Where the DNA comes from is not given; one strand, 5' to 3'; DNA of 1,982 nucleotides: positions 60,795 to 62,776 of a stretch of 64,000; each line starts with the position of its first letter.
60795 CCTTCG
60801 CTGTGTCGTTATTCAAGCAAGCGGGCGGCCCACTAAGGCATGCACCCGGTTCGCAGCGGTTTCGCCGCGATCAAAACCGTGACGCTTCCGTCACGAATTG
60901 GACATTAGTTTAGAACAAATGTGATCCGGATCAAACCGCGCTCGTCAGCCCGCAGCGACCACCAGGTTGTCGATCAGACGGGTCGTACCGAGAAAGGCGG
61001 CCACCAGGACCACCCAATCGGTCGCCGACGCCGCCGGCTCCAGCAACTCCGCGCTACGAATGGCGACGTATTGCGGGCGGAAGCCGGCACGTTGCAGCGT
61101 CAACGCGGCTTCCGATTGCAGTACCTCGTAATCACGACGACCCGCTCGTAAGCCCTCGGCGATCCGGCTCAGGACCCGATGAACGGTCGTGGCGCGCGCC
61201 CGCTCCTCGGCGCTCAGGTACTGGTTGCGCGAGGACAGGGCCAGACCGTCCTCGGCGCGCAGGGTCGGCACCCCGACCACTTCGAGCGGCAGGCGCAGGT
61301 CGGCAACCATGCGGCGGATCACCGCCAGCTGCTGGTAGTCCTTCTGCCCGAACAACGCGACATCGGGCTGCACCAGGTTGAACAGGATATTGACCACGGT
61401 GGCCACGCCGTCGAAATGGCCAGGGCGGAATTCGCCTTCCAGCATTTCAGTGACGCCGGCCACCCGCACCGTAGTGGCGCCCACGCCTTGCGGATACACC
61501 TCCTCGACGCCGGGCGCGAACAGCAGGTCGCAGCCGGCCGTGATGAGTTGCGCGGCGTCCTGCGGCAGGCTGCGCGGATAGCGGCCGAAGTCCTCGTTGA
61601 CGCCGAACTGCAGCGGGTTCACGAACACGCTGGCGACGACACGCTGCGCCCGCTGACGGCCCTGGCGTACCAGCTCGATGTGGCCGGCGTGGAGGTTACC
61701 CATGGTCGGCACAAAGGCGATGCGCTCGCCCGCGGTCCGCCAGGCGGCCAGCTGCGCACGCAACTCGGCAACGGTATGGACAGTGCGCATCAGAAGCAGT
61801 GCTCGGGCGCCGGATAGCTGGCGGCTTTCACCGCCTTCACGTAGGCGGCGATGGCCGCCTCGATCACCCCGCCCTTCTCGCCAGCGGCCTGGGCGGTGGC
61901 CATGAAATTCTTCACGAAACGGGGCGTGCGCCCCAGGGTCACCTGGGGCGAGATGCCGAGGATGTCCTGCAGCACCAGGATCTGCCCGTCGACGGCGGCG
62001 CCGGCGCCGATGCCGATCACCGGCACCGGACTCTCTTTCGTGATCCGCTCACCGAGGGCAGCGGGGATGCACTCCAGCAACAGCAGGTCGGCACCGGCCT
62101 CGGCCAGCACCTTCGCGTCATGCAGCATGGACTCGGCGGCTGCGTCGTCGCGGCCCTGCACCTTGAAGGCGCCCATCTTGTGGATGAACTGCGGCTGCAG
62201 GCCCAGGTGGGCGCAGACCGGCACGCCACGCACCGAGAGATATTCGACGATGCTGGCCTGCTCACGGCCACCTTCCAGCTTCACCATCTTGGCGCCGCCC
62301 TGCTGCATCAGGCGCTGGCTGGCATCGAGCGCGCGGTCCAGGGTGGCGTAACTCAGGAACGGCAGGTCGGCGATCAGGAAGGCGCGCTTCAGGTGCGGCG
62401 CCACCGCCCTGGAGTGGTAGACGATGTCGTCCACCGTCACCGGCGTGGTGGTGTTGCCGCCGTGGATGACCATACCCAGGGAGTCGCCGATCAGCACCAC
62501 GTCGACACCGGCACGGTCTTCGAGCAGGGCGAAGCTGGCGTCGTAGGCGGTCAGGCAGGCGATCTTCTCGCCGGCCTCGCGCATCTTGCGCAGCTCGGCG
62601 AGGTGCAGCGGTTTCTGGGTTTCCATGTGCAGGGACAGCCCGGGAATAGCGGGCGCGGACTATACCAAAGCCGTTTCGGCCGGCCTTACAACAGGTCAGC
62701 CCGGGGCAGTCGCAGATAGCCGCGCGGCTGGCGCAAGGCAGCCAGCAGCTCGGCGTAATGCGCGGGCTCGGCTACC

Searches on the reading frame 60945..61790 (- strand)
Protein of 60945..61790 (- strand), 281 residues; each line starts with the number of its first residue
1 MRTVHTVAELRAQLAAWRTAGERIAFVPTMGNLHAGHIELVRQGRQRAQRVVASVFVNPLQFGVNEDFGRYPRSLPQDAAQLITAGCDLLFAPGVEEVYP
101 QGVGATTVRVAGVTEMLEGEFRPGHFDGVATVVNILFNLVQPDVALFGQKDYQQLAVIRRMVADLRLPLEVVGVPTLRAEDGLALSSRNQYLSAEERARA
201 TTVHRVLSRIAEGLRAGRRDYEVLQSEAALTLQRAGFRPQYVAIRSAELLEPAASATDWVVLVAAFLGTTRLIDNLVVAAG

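Call 90: search_protein_families(library=pfam, proteins=[window:60945-61790:-], max_evalue=0.00001)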
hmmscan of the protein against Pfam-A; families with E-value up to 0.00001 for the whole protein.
window:60945-61790:- (281 aa): 1 family
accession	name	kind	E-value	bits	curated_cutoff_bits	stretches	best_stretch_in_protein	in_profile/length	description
PF02569.21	Pantoate_ligase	-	5e-103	344.3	20.7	1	3-276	2-267/268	Pantoate-beta-alanine ligase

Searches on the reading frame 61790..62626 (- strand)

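Call 90: search_protein_families(library=pfam, proteins=[window:61790-62626:-], max_evalue=0.00001)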
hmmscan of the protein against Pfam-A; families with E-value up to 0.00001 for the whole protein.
window:61790-62626:- (278 aa): 1 family
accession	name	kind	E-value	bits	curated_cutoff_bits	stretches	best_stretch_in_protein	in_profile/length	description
PF02548.21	Pantoate_transf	-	9.3e-94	314.1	28.7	1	9-273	4-258/259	Ketopantoate hydroxymethyltransferase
